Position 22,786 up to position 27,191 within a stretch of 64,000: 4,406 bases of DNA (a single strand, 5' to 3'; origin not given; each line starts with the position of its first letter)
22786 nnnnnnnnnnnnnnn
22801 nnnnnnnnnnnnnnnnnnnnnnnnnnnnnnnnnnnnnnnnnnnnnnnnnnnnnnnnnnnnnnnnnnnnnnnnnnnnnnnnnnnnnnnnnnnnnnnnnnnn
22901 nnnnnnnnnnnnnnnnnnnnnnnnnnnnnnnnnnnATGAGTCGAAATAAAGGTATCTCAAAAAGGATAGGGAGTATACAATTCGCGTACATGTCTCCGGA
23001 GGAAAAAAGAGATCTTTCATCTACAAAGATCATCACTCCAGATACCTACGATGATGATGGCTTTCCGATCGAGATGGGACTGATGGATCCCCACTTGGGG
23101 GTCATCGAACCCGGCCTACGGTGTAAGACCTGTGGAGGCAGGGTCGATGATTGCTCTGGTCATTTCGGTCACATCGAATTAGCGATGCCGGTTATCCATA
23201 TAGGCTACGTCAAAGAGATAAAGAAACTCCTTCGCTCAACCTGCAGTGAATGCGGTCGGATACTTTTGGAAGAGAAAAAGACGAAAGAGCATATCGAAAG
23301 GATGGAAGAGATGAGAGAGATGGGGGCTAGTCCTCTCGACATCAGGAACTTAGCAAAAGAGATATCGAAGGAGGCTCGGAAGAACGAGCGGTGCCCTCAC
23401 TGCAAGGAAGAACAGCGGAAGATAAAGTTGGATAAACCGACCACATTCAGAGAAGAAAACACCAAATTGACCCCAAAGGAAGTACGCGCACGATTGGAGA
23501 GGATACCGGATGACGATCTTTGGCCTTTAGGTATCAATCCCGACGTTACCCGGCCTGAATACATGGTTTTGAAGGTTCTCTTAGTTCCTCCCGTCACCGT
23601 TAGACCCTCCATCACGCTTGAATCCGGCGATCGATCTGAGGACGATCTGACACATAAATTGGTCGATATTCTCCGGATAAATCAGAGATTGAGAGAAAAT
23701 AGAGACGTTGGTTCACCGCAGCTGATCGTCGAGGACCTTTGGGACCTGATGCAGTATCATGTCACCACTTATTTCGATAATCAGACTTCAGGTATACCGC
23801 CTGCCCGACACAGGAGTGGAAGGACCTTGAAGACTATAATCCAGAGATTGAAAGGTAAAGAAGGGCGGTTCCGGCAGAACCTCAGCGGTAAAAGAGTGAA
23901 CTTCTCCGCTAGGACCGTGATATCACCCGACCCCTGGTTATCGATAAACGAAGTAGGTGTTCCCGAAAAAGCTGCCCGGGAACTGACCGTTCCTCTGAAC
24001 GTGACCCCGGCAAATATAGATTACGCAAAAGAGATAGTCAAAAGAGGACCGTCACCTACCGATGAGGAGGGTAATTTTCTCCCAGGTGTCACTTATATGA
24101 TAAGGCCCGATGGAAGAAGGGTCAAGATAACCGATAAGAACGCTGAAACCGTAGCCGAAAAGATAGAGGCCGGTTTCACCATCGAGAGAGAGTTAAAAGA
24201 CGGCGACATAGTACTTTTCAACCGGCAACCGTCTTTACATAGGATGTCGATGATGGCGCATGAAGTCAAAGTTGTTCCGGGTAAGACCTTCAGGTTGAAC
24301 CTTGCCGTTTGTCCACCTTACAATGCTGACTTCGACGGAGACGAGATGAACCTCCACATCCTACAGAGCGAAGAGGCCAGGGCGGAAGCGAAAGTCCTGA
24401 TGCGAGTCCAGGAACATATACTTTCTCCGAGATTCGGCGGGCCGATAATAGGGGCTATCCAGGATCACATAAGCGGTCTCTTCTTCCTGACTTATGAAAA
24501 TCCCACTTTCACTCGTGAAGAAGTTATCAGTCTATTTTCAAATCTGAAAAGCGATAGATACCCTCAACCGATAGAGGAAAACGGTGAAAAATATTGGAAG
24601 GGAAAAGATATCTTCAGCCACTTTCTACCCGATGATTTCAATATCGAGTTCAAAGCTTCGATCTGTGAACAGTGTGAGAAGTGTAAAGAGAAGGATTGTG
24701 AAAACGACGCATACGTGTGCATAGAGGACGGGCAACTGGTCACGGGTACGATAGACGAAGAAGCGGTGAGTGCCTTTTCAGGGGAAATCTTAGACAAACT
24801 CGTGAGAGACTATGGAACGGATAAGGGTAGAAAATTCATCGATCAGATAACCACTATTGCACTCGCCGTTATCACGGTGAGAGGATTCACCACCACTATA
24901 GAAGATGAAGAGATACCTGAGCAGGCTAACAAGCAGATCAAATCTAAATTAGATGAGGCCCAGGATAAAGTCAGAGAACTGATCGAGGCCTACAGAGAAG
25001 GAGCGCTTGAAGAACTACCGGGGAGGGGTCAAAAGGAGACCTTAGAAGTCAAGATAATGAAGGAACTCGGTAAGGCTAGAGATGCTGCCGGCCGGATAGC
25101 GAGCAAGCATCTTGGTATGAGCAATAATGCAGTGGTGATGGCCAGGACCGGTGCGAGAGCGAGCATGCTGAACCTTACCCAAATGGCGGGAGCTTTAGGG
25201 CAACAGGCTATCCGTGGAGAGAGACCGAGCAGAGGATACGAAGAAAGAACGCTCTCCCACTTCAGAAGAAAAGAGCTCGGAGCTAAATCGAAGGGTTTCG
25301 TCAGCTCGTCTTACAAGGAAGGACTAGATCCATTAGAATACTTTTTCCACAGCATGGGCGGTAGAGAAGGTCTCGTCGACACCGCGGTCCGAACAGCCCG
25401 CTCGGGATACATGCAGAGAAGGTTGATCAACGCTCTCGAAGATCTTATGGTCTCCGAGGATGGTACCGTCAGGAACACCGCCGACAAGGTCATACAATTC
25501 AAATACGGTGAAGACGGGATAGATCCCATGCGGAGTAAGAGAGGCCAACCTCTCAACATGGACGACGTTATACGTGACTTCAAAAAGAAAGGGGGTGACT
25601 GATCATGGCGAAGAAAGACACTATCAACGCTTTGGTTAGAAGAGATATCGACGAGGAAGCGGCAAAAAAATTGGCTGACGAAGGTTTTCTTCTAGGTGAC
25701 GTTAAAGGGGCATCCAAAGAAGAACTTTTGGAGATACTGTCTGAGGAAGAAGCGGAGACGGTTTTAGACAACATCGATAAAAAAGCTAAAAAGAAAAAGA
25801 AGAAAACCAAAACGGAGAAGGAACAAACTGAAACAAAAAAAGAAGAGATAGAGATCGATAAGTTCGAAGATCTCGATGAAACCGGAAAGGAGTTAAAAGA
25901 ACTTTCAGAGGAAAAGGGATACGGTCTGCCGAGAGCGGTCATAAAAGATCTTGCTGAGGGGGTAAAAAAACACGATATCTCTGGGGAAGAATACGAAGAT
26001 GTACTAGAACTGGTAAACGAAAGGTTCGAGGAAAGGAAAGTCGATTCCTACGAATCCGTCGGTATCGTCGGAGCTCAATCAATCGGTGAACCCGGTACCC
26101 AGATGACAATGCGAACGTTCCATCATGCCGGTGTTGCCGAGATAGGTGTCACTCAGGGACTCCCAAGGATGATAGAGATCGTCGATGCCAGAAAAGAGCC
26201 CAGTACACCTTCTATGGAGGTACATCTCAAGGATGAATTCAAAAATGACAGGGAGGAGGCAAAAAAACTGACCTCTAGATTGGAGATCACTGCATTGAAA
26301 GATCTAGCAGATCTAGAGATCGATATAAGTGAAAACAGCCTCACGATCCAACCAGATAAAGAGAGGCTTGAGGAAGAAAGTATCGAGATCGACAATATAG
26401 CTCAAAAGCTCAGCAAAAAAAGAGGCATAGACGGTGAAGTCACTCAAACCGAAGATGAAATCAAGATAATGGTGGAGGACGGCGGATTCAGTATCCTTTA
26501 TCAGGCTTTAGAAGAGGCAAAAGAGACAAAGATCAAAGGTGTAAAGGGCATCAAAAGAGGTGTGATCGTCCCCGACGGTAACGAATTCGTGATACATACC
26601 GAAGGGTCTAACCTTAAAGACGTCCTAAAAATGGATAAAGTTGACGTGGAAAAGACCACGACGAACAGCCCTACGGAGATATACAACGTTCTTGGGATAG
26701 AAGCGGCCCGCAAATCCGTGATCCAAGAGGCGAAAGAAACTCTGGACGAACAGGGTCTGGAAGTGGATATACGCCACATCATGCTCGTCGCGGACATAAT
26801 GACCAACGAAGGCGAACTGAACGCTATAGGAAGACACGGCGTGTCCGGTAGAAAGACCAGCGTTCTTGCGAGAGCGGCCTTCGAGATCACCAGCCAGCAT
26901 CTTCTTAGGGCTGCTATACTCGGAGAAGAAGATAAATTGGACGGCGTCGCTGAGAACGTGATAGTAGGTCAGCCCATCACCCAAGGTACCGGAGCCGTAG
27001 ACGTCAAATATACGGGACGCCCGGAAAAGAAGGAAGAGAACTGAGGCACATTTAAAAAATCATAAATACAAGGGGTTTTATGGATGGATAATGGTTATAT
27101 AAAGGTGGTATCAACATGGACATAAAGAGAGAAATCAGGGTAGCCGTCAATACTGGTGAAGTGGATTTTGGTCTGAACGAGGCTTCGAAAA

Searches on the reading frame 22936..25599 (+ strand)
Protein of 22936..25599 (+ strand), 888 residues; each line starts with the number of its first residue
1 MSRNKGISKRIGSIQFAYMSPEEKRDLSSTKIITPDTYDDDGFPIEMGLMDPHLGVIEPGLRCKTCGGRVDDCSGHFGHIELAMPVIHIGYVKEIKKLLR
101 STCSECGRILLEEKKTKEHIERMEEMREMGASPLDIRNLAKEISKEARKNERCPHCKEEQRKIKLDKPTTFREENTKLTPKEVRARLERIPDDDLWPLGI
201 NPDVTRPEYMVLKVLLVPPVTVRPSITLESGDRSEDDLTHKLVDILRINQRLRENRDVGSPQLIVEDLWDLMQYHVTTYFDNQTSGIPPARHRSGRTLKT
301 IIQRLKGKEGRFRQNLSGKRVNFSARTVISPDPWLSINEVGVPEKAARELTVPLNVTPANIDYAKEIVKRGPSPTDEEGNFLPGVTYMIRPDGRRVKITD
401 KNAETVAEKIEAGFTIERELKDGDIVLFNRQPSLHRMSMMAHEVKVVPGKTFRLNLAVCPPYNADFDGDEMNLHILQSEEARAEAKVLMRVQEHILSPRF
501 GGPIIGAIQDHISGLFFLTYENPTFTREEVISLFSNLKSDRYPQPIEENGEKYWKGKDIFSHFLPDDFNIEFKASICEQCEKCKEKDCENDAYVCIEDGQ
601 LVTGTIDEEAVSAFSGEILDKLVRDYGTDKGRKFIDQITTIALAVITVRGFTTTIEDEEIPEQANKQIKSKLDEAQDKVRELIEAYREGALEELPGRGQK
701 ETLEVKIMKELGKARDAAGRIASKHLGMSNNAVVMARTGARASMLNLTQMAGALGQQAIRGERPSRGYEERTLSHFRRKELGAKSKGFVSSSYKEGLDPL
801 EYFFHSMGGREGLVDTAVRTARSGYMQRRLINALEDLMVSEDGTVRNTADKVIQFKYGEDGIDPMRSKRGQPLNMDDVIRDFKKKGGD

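Call 31: search_protein_families(library=pfam, proteins=[window:22936-25599:+], max_evalue=0.00001)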
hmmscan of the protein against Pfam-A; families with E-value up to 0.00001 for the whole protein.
window:22936-25599:+ (888 aa): 5 families
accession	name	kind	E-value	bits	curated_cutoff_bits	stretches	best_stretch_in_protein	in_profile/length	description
PF04997.17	RNA_pol_Rpb1_1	-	7.1e-94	315.1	39.7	1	9-316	2-312/312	RNA polymerase Rpb1, domain 1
PF00623.25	RNA_pol_Rpb1_2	-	2.1e-64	217.2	25.3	1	318-491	1-166/166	RNA polymerase Rpb1, domain 2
PF04983.23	RNA_pol_Rpb1_3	-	2.6e-41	141.7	28.9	1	494-657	1-161/162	RNA polymerase Rpb1, domain 3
PF04998.22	RNA_pol_Rpb1_5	-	5.5e-29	101.9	28.5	1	796-861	1-66/267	RNA polymerase Rpb1, domain 5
PF05000.22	RNA_pol_Rpb1_4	-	6.7e-28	97.2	24.8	1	684-789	2-107/107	RNA polymerase Rpb1, domain 4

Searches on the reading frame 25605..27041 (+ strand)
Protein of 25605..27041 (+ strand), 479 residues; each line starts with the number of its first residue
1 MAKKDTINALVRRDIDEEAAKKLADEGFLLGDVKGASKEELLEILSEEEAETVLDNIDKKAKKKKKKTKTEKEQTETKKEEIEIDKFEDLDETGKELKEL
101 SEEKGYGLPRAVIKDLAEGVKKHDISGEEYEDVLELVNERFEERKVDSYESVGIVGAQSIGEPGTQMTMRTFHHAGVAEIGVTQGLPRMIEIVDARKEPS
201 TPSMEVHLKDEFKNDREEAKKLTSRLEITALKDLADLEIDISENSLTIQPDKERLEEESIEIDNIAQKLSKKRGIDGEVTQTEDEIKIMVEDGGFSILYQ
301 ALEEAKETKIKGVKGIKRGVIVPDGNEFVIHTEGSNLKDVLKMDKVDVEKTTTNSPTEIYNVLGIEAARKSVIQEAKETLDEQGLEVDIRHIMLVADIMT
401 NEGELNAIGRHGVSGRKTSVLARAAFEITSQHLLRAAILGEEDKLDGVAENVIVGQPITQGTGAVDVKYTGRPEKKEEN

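Call 31: search_protein_families(library=pfam, proteins=[window:25605-27041:+], max_evalue=0.00001)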
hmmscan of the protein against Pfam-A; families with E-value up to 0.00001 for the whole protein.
window:25605-27041:+ (479 aa): 1 family
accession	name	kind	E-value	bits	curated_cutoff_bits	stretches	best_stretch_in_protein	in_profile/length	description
PF04998.22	RNA_pol_Rpb1_5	-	4.3e-51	174.4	28.5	1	140-420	62-266/267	RNA polymerase Rpb1, domain 5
